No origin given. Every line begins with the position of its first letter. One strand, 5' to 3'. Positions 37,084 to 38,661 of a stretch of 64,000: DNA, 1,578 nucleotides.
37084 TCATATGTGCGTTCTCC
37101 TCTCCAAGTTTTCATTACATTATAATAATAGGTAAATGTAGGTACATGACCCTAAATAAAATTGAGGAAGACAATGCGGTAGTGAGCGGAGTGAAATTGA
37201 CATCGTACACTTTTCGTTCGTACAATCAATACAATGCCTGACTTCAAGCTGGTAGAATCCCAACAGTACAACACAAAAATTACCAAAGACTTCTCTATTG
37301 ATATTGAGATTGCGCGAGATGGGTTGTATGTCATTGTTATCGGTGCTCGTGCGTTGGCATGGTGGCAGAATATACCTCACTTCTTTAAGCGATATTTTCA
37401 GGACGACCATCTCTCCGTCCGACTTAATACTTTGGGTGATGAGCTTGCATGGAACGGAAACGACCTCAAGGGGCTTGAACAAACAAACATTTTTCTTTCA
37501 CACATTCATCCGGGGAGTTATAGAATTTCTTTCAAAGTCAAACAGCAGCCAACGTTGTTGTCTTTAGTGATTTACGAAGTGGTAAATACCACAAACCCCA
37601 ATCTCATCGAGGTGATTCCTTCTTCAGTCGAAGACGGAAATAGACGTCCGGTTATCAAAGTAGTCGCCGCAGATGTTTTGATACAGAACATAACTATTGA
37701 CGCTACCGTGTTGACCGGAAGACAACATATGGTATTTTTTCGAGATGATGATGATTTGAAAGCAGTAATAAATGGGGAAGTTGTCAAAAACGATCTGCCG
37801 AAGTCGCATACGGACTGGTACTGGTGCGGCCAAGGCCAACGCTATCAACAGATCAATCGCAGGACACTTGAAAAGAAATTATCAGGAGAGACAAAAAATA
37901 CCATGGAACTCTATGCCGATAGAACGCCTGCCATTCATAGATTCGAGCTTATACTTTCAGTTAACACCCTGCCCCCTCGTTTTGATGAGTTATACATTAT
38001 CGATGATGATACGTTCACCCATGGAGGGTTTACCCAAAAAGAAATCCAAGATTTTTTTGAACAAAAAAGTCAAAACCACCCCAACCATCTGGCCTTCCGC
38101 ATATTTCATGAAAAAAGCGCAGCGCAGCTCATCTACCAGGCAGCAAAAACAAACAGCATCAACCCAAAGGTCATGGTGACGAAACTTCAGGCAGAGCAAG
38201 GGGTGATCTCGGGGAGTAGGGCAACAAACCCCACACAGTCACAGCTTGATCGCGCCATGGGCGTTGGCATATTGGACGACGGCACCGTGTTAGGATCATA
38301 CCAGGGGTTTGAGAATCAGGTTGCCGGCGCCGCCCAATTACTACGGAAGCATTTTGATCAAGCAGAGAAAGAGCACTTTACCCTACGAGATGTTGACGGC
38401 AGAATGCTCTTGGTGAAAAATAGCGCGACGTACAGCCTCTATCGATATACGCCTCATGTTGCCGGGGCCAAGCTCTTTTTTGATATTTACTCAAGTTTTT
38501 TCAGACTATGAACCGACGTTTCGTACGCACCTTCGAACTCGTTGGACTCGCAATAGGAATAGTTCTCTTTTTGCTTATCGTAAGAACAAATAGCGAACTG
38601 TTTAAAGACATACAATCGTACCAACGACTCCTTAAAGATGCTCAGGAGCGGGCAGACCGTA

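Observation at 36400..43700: Probable phage- or mobile-derived island enriched in cell-wall-active and orphan genes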

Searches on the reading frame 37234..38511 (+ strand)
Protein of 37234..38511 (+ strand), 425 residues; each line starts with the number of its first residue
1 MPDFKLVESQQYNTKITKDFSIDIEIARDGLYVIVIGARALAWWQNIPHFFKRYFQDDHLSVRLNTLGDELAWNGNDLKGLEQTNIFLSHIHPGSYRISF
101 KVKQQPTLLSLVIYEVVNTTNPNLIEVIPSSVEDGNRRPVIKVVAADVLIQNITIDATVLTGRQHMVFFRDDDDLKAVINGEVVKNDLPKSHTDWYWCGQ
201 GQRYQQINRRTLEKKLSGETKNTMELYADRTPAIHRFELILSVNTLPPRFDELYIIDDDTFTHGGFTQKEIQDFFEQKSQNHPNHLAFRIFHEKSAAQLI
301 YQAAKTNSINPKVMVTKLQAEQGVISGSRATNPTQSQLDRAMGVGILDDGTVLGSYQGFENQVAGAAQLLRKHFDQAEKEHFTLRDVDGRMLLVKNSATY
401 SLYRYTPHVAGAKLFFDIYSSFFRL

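Call 3: search_protein_families(library=pfam, proteins=[window:37234-38511:+], max_evalue=0.1)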
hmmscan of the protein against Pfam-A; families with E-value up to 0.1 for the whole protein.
window:37234-38511:+ (425 aa): 1 family
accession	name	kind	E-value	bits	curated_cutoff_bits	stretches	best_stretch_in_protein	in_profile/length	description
PF18962.6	Por_Secre_tail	-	0.07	13.9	27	0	5-37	32-63/75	Secretion system C-terminal sorting domain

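Call 4: search_protein_families(library=phrogs, proteins=[window:37234-38511:+], max_evalue=0.1)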
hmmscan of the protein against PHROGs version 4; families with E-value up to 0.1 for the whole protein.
window:37234-38511:+ (425 aa): 0 families

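Call 17: find_homologous_proteins(query=window:37234-38511:+)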
Query window:37234-38511:+ (425 aa): 30 proteins with E <= 0.001 among 4155 candidates.
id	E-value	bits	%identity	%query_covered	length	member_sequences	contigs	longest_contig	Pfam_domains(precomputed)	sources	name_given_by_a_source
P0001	2.2e-287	970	100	100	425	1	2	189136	-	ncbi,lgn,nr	ncbi:hypothetical protein HY409_02435 [Candidatus Gottesmanbacteria bacterium]|nr:hypothetical prote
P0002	1.5e-253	859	89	100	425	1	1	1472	-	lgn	-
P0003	9.7e-243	823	84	100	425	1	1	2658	-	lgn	-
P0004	6.4e-231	784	79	100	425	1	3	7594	-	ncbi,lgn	-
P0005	4.1e-206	703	79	89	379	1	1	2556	-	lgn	-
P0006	2.9e-190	650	67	100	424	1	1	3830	-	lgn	-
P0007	2.5e-189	647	67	100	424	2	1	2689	-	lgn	-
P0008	5.4e-187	640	65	100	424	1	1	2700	-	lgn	-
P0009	5.0e-169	580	60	100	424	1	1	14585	-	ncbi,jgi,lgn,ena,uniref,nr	ncbi:hypothetical protein COU88_00930 [Candidatus Roizmanbacteria bacterium CG10_big_fil_rev_8_21_14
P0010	7.8e-168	577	58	100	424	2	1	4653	-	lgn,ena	-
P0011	2.4e-163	562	58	100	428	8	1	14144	-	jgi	-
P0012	5.1e-138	478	52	91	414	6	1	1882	-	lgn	-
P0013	4.4e-136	472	65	74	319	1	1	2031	-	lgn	-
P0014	2.8e-133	463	50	96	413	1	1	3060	-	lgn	-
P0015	1.3e-131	457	51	93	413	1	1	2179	-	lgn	-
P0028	2.6e-55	206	34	98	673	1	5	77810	-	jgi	-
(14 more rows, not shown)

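Call 18: find_encoding_contigs(protein=P0009, flank=10000, max_places=3)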
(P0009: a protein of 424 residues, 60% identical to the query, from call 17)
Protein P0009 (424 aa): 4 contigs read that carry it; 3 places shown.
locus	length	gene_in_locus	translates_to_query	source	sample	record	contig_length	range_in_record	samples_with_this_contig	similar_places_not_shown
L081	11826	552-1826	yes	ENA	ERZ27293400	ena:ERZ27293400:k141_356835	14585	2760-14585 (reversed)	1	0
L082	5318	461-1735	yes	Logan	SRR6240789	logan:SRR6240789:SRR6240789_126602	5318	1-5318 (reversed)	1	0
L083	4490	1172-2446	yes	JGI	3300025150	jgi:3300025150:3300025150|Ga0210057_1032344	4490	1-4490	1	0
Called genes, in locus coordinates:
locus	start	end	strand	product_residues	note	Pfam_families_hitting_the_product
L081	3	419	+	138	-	?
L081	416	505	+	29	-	-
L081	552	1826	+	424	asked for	-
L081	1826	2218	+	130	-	-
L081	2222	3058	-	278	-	-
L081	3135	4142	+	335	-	PF00892:EamA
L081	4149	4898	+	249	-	PF00561:Abhydrolase_1, PF12697:Abhydrolase_6 (weak), PF12146:Hydrolase_4 (weak)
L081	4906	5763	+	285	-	PF00800:PDT, PF01842:ACT (weak)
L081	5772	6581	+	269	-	PF06182:ABC2_membrane_6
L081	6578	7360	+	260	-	PF06182:ABC2_membrane_6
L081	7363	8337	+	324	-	PF00005:ABC_tran, PF13304:AAA_21 (faint)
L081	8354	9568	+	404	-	PF13393:tRNA-synt_His, PF00587:tRNA-synt_2b, PF03129:HGTP_anticodon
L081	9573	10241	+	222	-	PF02397:Bac_transf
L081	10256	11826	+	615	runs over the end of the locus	PF13196:DUF4012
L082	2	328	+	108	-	?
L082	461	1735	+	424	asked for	-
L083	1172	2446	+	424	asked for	-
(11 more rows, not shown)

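Call 19: find_encoding_contigs(protein=P0011, flank=10000, max_places=3)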
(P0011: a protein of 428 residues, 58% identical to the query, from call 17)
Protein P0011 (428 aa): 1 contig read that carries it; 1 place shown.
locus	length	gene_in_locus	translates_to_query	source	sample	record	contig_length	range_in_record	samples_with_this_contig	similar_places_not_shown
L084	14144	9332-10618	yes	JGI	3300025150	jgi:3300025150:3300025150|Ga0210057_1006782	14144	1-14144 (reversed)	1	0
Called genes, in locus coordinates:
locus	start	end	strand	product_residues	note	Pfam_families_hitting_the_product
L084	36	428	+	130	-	-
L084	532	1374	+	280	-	PF02498:Bro-N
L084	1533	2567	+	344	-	PF01738:DLH (faint), PF00561:Abhydrolase_1 (weak), PF00326:Peptidase_S9, PF12146:Hydrolase_4 (weak)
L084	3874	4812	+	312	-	PF02899:Phage_int_SAM_1, PF13102:Phage_int_SAM_5 (weak), PF13495:Phage_int_SAM_4 (weak), PF00589:Phage_integrase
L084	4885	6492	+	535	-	PF09852:DUF2079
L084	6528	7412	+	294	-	PF00535:Glycos_transf_2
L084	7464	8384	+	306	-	PF00892:EamA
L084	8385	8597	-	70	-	-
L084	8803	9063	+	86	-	PF12441:CopG_antitoxin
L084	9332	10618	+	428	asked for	-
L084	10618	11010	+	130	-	-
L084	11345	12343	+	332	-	PF01073:3Beta_HSD, PF01370:Epimerase, PF02719:Polysacc_synt_2, PF04321:RmlD_sub_bind, PF13460:NAD_binding_10 (faint), PF16363:GDP_Man_Dehyd, PF07993:NAD_binding_4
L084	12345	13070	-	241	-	-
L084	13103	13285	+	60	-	PF21344:Zn_ribbon_LysW (weak)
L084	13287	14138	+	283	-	PF22626:LysX_preATP_grasp, PF08443:RimK, PF02955:GSH-S_ATP (weak)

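Call 20: find_encoding_contigs(protein=P0028, flank=10000, max_places=3)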
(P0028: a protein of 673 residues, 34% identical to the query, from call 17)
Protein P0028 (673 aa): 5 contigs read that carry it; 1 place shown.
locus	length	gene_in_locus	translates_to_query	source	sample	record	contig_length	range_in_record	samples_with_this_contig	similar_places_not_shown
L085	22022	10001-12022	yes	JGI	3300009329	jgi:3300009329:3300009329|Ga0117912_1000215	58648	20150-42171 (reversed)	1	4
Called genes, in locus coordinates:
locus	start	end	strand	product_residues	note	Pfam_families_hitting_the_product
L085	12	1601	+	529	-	PF00391:PEP-utilizers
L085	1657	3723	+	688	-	PF01464:SLT, PF13517:FG-GAP_3 (faint)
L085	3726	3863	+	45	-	PF01934:HepT-like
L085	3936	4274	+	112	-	PF22600:MTPAP-like_central (weak), PF01909:NTP_transf_2, PF18765:Polbeta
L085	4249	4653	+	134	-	PF05168:HEPN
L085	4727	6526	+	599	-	PF07486:Hydrolase_2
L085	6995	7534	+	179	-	PF02163:Peptidase_M50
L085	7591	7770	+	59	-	-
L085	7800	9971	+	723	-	PF01336:tRNA_anti-codon, PF00152:tRNA-synt_2, PF01409:tRNA-synt_2d (faint), PF01966:HD (weak)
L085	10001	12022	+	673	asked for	-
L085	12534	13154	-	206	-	PF21176:RecR_HhH, PF02132:RecR_ZnF (weak), PF01751:Toprim, PF13662:Toprim_4, PF21175:RecR_C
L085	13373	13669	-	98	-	PF02575:YbaB_DNA_bd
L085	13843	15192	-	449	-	PF00772:DnaB, PF13481:AAA_25, PF03796:DnaB_C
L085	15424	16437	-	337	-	-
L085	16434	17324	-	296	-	PF00892:EamA (faint)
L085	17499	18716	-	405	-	PF00232:Glyco_hydro_1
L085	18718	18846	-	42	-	-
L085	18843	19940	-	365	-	PF01820:Dala_Dala_lig_N, PF02222:ATP-grasp, PF02786:CPSase_L_D2, PF07478:Dala_Dala_lig_C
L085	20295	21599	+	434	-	PF13414:TPR_11 (faint), PF07719:TPR_2 (faint), PF00515:TPR_1 (faint)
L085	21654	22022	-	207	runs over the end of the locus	-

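Call 24: find_encoding_contigs(protein=P0004, flank=10000, max_places=3)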
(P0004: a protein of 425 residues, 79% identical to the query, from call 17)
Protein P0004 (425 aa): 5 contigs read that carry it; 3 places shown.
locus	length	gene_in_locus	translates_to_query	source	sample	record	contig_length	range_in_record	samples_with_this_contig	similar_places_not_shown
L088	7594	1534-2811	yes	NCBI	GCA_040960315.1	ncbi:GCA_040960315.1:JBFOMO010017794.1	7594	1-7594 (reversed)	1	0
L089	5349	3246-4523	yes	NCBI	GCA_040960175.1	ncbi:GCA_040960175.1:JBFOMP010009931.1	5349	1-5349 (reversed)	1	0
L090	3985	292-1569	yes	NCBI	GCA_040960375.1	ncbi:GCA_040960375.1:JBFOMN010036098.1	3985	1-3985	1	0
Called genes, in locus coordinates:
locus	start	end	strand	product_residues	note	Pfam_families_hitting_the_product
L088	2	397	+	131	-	?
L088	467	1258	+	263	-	PF01797:Y1_Tnp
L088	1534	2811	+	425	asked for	-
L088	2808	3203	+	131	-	-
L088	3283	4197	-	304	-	-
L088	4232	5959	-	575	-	PF00753:Lactamase_B, PF12706:Lactamase_B_2 (weak), PF22505:RNase_J_b_CASP, PF07521:RMMBL (weak), PF17770:RNase_J_C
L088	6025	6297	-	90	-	PF05635:23S_rRNA_IVP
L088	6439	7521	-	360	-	PF00004:AAA, PF07728:AAA_5, PF22667:Lon_lid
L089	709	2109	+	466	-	-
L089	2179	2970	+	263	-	PF01797:Y1_Tnp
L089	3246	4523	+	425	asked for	-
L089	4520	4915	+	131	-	-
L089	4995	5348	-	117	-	?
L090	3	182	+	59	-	?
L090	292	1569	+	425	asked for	-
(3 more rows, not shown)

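Call 30: search_dna_similar(query=window:37234-38511:+, collection=phages, mode=protein, max_evalue=0.01, max_rows=10)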
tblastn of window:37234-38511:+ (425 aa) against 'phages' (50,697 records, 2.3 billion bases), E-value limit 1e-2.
No match.

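Call 37: search_protein_families(library=ncbifam, proteins=[window:37234-38511:+], max_evalue=0.01)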
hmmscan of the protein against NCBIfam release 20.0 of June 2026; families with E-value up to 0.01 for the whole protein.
window:37234-38511:+ (425 aa): 0 families

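Call 38: search_protein_families(library=padloc, proteins=[window:37234-38511:+], max_evalue=0.01)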
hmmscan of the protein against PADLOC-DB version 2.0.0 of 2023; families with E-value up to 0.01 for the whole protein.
window:37234-38511:+ (425 aa): 0 families

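Call 39: search_protein_families(library=phrogs, proteins=[L084:532-1374:+], max_evalue=0.01)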
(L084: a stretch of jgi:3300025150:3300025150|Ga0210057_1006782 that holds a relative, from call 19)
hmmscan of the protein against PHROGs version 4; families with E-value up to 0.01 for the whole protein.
L084:532-1374:+ (280 aa): 12 families
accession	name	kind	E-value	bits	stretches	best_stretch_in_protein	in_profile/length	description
phrog_15286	-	unknown function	1.4e-82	277.8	1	4-271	5-269/274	-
phrog_28094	-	unknown function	8.3e-14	52.6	1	211-267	1-57/66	-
phrog_2899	-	transcription regulation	5.9e-10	40.2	1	5-233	8-221/263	anti-repressor Ant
phrog_130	-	transcription regulation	3.7e-08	33.8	1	3-124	157-274/480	anti-repressor Ant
phrog_2011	-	transcription regulation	2.9e-07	31.5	1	2-111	2-104/275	anti-repressor Ant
phrog_2657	-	transcription regulation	1.6e-06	28.6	1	33-211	22-192/243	transcriptional regulator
phrog_9976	-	transcription regulation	3.1e-06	28.1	1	5-118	2-99/188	anti-repressor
phrog_463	-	transcription regulation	5.3e-06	27.1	1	5-209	4-201/250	anti-repressor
phrog_7940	-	unknown function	5.7e-06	27.1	1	9-118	9-102/252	-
phrog_245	-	transcription regulation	3.6e-05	24.4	1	7-109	44-129/319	anti-repressor Ant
phrog_5060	-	transcription regulation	0.00011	23.3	1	8-205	11-208/224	anti-repressor Ant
phrog_2593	-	transcription regulation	0.0003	21.6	1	9-111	27-121/255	anti-repressor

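Call 40: find_encoding_contigs(protein=P0001, flank=10000, max_places=4)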
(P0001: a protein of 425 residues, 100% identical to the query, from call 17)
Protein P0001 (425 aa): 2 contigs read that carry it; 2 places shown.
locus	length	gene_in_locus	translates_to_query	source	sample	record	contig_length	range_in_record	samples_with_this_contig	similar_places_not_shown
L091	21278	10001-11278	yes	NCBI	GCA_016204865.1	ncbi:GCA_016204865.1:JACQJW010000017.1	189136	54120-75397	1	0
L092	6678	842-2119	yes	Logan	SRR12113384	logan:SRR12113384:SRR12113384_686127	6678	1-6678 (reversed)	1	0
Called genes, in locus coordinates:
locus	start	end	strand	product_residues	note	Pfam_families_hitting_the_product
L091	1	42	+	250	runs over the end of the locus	PF04203:Sortase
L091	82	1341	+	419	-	PF02885:Glycos_trans_3N, PF00591:Glycos_transf_3, PF07831:PYNP_C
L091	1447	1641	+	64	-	-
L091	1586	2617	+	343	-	PF02618:YceG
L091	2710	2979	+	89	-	-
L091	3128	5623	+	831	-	PF00133:tRNA-synt_1, PF01406:tRNA-synt_1e (faint), PF09334:tRNA-synt_1g, PF13603:tRNA-synt_1_2, PF00133:tRNA-synt_1, PF09334:tRNA-synt_1g (weak), PF08264:Anticodon_1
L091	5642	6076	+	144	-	PF02580:Tyr_Deacylase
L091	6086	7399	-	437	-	PF00202:Aminotran_3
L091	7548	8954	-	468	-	-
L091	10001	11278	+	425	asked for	-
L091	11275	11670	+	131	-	-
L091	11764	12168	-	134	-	PF01850:PIN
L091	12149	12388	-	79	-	-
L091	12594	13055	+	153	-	PF01551:Peptidase_M23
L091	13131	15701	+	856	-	-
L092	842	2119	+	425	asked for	-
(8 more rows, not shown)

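Call 41: predict_structure(alignment_id=A1)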
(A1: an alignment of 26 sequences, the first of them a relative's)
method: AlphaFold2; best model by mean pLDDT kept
length: 425 residues; sequences in the alignment: 26
mean_pLDDT: 87.0   pTM: 0.58
mean pLDDT of the five models: 87.0, 86.6, 85.9, 85.6, 84.1
residues with pLDDT >= 90: 243; 70-90: 138; 50-70: 42; < 50: 2
segments of 3 or more residues with pLDDT < 50: none
pLDDT, mean of each block of 10 residues (from residue 1): 87 93 86 94 71 75 83 87 92 87 93 89 88 77 90 87 56 83 84 79 73 85 88 86 67 91 87 92 91 96 96 96 90 91 88 91 97 96 92 95 94 93 74
secondary structure, 60 per line:
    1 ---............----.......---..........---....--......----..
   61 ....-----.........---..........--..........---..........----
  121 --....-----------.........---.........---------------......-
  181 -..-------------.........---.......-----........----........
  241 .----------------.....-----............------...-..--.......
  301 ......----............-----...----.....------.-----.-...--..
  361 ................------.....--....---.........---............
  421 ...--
elements in order: E4-15 E20-26 E30-39 H43-46 H49-54 E59-64 E70-74 H75-78 E82-91 E94-103 E107-116 E138-146 E150-158 E174-179 H199-205 E209-215 E221-228 E233-241 H258-262 H268-279 H296-306 H311-322 H335-339 H359-376 E383-387 E390-393 H397-405 H409-423

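Call 43: fold_search(model_id=the predicted structure, library=pdb)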
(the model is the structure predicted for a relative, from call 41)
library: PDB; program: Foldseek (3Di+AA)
matches with E <= 10: 1745; with E <= 0.001: 24
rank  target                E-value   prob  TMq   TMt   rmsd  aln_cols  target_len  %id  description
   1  5x7o_A                3.3e-05  1.00  0.18  0.07  17.4       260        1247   11  Crystal structure of Paenibacillus sp. 598K alpha-1,6-glucosyltransferase (released 2017-07-26)
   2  6f1c_C                4.3e-05  0.96  0.15  0.20  27.6       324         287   10  C1rC1s complex (released 2018-01-17)
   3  6f1h_C                4.5e-05  0.94  0.15  0.20  27.6       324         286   10  C1rC1s complex (released 2018-01-17)
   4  5ckm                  1.3e-04  0.98  0.17  0.25  25.1       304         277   12  The CUB1-EGF-CUB2 domains of rat MBL-associated serine protease-2 (MASP-2) bound to Ca2+ (released 2017-01-18)
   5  8w7n                  1.6e-04  0.69  0.15  0.07  26.8       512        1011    7  Crystal structure of the in-cell Cry1Aa purified from Bacillus thuringiensis (released 2024-03-06)
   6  9h9a                  1.7e-04  0.80  0.16  0.07  26.5       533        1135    8  native structure of the full-length pesticidal protein Cry8Ba2, from crystals formed in vivo (form 1) (released 2025-12-03)
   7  6za2_B                1.8e-04  0.99  0.20  0.09  15.8       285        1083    9  Crystal structure of dimeric latent PorU from Porphyromonas gingivalis (released 2021-09-29)
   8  6f39_A                1.8e-04  0.95  0.16  0.23  27.2       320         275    9  C1r homodimer CUB1-EGF-CUB2 (released 2018-01-24)
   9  3dem_B                2.4e-04  0.93  0.16  0.23  26.1       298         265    8  CUB1-EGF-CUB2 domain of HUMAN MASP-1/3 (released 2008-07-01)
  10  6f1c_A                2.6e-04  0.90  0.15  0.21  28.2       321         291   10  C1rC1s complex (released 2018-01-17)
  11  5ckn_A                3.1e-04  0.90  0.16  0.22  24.5       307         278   11  The CUB1-EGF-CUB2 domains of rat MBL-associated serine protease-2 (MASP-2) bound to Ca2+ (released 2017-01-18)
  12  2ygl_A                3.7e-04  0.99  0.19  0.23  23.8       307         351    9  The X-ray crystal structure of tandem CBM51 modules of Sp3GH98, the family 98 glycoside hydrolase from Streptococcus p (released 2011-06-22)
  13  9e6j_A                5.4e-04  0.99  0.17  0.15   9.8       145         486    8  DH726-1 Fab bound to hemagglutinin from influenza A/Solomon Islands/3/2006 (released 2026-01-21)
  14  3dem_A                5.7e-04  0.90  0.16  0.23  26.7       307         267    8  CUB1-EGF-CUB2 domain of HUMAN MASP-1/3 (released 2008-07-01)
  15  4pi7_A                6.4e-04  1.00  0.26  0.46   5.9       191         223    9  Crystal structure of S. Aureus Autolysin E in complex with disaccharide NAM-NAG (released 2015-10-14)
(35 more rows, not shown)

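Call 74: search_solved_structures(query=A1, max_evalue=1, show_alignments=2)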
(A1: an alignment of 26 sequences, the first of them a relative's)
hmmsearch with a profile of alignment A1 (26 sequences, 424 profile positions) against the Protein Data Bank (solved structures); distinct sequences matched with E-value up to 1: 1.
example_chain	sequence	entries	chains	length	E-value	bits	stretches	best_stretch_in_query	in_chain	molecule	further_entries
5f1s_A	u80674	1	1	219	0.51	12.3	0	182-200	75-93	polymeric Immunoglobulin Receptor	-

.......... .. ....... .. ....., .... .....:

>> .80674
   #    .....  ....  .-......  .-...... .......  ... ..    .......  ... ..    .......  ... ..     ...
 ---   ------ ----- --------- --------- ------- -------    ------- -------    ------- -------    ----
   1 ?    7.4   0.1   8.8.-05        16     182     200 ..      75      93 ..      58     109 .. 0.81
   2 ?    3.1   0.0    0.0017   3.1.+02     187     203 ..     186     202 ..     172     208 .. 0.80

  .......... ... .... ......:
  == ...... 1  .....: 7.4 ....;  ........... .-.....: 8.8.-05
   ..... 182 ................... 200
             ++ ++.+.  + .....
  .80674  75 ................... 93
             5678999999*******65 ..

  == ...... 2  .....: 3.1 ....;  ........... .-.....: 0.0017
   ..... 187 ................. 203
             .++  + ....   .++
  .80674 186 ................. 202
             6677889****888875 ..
